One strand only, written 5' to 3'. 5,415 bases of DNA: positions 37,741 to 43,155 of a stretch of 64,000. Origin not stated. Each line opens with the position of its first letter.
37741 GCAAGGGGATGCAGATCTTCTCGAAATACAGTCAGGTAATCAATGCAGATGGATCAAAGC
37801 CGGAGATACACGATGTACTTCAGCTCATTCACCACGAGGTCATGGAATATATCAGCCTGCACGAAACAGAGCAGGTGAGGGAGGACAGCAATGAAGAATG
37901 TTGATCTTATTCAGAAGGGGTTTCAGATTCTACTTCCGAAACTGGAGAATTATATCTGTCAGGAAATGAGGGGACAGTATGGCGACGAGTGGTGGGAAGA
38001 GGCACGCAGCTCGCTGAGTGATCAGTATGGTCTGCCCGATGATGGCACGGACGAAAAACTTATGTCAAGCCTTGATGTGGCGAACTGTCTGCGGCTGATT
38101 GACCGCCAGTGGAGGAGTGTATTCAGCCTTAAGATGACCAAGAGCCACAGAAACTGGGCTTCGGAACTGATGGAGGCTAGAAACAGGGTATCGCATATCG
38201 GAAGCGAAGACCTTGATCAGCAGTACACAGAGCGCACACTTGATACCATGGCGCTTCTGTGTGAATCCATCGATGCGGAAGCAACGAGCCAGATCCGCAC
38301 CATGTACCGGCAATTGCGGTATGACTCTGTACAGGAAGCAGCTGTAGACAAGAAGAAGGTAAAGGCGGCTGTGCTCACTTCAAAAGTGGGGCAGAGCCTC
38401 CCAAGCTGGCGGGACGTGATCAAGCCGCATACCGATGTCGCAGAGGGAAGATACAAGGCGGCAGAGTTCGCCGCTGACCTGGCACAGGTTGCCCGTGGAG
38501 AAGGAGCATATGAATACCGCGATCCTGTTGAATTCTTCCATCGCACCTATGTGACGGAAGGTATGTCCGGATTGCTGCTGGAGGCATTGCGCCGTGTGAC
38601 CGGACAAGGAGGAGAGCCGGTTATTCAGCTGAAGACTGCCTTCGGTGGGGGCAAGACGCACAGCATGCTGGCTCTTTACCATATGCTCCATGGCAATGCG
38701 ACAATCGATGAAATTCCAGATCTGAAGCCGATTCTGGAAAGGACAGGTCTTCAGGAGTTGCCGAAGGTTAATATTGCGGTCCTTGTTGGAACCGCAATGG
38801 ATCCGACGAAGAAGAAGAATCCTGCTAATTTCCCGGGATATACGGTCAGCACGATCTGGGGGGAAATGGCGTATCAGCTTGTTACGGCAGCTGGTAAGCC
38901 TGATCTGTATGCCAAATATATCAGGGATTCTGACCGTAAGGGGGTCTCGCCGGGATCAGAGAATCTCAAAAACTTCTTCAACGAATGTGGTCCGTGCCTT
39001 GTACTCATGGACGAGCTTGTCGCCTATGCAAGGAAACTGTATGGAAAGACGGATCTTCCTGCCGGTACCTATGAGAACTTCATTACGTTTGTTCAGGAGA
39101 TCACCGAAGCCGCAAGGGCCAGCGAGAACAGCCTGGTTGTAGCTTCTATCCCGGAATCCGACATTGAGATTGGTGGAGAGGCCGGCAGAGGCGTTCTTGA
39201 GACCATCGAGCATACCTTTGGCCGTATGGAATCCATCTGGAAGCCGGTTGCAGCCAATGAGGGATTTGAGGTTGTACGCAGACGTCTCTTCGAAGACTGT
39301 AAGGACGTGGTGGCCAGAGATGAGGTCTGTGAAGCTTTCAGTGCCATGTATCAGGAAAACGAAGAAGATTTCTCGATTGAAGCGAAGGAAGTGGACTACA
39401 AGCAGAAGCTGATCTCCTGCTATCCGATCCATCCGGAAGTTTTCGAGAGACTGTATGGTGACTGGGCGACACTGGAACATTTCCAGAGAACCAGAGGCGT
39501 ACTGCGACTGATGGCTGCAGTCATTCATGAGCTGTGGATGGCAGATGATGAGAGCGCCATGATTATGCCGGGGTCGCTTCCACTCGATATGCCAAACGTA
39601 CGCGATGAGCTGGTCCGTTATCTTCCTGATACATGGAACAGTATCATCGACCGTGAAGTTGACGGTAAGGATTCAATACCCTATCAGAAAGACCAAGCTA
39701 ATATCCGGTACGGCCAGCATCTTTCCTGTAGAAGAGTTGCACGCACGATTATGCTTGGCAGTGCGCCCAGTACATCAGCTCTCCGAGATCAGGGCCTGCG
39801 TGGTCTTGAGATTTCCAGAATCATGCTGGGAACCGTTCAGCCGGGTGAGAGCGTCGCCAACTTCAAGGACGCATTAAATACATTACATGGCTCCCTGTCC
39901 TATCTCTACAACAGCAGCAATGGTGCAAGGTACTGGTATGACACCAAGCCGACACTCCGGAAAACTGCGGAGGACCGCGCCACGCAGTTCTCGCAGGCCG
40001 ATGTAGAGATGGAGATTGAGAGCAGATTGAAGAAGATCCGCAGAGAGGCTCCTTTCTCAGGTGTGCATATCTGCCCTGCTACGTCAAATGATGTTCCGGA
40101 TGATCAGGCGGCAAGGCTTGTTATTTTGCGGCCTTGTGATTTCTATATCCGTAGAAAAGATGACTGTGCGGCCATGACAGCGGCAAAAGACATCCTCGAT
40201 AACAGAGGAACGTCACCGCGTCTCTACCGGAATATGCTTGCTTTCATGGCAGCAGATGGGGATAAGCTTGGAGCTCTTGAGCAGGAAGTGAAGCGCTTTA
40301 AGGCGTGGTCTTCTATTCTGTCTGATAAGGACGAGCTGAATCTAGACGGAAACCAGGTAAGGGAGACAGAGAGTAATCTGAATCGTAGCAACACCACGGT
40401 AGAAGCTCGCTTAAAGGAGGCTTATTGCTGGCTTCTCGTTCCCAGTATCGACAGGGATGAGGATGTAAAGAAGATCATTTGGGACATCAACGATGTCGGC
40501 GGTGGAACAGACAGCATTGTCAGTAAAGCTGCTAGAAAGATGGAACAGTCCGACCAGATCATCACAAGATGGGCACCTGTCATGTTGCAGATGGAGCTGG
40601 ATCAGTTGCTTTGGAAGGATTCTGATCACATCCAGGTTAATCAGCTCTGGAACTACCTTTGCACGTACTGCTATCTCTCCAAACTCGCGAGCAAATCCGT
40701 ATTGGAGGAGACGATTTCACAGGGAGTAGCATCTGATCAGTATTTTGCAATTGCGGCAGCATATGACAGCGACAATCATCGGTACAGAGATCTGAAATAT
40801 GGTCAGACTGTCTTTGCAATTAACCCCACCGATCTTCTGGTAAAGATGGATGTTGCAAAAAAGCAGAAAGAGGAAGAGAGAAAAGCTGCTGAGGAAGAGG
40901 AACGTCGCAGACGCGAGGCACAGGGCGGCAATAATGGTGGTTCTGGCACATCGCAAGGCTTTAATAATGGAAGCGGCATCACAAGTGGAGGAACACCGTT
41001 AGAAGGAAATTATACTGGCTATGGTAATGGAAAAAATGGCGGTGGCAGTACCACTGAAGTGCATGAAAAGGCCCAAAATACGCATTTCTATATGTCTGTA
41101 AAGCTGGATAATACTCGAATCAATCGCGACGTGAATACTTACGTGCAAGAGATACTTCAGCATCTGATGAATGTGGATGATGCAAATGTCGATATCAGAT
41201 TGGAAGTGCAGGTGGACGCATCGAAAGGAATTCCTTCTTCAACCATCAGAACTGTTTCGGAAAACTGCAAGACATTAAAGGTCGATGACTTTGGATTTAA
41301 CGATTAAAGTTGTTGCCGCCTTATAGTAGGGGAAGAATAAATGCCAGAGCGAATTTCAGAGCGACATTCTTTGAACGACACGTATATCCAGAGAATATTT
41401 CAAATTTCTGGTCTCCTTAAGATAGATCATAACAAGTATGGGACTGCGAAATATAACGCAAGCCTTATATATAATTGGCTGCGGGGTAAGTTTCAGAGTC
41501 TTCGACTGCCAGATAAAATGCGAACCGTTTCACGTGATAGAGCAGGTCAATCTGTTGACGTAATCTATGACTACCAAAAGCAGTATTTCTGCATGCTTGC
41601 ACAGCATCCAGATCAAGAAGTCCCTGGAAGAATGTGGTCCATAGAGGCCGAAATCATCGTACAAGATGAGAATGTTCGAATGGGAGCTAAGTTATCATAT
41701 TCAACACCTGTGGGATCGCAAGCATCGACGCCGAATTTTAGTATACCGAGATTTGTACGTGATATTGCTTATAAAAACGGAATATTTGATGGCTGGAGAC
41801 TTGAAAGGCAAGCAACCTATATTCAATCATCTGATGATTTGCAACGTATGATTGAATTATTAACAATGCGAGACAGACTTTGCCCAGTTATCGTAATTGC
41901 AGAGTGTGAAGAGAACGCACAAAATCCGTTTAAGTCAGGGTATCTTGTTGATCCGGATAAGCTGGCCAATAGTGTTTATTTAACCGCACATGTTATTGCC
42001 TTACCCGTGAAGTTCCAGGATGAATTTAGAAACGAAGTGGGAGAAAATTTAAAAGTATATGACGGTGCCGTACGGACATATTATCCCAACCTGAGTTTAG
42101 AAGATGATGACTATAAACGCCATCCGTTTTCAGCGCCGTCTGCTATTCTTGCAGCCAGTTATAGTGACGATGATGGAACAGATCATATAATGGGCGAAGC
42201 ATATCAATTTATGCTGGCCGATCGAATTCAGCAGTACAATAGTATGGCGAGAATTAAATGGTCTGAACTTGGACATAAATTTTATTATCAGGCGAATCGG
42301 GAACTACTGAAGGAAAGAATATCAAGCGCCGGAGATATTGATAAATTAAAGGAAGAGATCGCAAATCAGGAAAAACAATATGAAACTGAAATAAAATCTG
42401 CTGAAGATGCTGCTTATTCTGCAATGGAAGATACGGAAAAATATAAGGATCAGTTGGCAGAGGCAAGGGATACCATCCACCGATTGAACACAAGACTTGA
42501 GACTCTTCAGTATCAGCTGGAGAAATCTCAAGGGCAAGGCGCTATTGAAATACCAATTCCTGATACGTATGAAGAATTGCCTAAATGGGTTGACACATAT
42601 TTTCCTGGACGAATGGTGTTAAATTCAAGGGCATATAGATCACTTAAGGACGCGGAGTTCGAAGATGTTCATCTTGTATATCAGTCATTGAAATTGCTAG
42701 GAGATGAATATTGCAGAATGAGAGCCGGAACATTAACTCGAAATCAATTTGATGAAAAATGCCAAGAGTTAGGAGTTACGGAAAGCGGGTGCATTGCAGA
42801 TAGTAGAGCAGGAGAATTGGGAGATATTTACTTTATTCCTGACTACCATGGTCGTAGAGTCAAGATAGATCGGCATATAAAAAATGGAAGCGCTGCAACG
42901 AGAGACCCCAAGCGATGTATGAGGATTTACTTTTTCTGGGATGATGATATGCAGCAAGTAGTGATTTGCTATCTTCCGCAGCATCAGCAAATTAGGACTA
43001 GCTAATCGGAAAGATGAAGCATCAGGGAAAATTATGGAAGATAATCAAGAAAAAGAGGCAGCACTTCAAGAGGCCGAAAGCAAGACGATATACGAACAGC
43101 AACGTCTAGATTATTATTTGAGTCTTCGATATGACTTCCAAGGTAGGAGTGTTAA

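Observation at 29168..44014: Helicase-methylase-ATPase defence operon with a second, apparently catalytically dead DUF1156 subunit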

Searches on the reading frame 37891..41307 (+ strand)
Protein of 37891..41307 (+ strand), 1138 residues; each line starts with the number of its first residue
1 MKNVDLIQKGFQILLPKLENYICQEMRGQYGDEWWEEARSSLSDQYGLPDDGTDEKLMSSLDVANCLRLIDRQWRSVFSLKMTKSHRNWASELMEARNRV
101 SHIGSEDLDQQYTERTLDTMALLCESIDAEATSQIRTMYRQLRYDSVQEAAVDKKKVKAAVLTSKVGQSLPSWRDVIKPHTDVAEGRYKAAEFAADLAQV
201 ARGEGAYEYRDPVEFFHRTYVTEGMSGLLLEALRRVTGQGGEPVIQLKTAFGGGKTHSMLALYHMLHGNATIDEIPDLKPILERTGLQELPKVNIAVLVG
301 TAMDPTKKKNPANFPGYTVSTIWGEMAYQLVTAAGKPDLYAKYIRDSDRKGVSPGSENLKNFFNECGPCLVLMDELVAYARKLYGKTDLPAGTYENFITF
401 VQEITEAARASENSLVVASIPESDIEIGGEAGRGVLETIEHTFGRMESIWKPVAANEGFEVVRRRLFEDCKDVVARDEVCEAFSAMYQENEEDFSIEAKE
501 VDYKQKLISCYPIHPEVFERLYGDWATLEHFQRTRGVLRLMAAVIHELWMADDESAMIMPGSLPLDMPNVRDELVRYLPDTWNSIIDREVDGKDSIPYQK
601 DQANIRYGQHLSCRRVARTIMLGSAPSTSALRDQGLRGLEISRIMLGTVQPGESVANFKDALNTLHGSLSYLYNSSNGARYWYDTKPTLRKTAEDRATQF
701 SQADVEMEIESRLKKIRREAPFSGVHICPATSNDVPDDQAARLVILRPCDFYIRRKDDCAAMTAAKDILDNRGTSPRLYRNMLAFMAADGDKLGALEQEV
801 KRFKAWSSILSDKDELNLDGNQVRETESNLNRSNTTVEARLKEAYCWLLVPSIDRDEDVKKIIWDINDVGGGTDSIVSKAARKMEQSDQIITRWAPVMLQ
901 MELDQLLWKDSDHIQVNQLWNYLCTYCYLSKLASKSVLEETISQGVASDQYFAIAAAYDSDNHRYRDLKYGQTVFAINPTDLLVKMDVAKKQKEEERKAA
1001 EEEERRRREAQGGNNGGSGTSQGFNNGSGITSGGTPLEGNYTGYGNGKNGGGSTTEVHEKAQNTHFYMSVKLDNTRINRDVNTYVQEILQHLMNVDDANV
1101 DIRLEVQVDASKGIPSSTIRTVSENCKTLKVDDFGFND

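Call 3: search_protein_families(library=pfam, proteins=[window:37891-41307:+], max_evalue=0.01)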
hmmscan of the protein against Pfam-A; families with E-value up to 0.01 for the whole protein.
window:37891-41307:+ (1138 aa): 3 families
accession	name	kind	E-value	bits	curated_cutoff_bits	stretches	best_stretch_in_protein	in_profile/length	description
PF04465.17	DUF499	-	3.7e-32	111.6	23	1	292-709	22-434/1024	Protein of unknown function (DUF499)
PF18731.6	HEPN_Swt1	-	3.5e-28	98.6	27.5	1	9-128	1-115/115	Swt1-like HEPN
PF07172.16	GRP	-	0.0027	18.7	30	1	982-1052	17-83/90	Glycine rich protein family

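Call 4: search_protein_families(library=padloc, proteins=[window:37891-41307:+], max_evalue=0.001)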
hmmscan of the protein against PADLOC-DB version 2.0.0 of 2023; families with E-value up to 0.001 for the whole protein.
window:37891-41307:+ (1138 aa): 3 families
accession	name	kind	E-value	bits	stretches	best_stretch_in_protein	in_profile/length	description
PDLC00662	HmaC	-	0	1052.1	1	169-1137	2-940/941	AAA+ ATPase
PDLC02192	DUF499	-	2.8e-47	159.2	1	211-729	34-521/1022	-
PDLC02488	BrxC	-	0.00027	17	0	245-284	67-106/1240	BrxC-PglY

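Call 5: search_protein_families(library=ncbifam, proteins=[window:37891-41307:+], max_evalue=0.001)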
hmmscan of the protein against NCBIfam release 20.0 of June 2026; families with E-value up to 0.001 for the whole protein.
window:37891-41307:+ (1138 aa): 1 family
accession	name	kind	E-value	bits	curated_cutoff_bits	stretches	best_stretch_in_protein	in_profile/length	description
NF042962.1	DUF499_antiphage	equivalog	1.1e-55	189.2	1200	1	210-861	33-637/1025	anti-phage-associated DUF499 domain-containing protein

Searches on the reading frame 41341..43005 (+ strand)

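Call 3: search_protein_families(library=pfam, proteins=[window:41341-43005:+], max_evalue=0.01)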
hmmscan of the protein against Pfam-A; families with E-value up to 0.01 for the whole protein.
window:41341-43005:+ (554 aa): 1 family
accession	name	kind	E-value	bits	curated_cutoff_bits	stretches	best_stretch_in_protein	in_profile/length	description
PF14712.11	Snapin_Pallidin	-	0.0056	17.6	29.6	0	335-394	31-86/89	Snapin/Pallidin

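Call 4: search_protein_families(library=padloc, proteins=[window:41341-43005:+], max_evalue=0.001)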
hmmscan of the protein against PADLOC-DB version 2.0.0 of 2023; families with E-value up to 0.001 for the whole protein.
window:41341-43005:+ (554 aa): 4 families
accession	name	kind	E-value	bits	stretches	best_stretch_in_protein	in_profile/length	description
PDLC04161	HEC-07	-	2.3e-97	325.2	1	75-553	84-552/553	-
PDLC04159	HEC-07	-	2.8e-60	202.5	1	27-552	21-529/531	-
PDLC04160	HEC-07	-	8.3e-44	148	1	88-548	108-551/557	-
PDLC04158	HEC-07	-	1e-37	127.9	1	16-548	12-520/526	-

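Call 5: search_protein_families(library=ncbifam, proteins=[window:41341-43005:+], max_evalue=0.001)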
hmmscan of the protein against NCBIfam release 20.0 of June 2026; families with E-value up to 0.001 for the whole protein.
window:41341-43005:+ (554 aa): 0 families
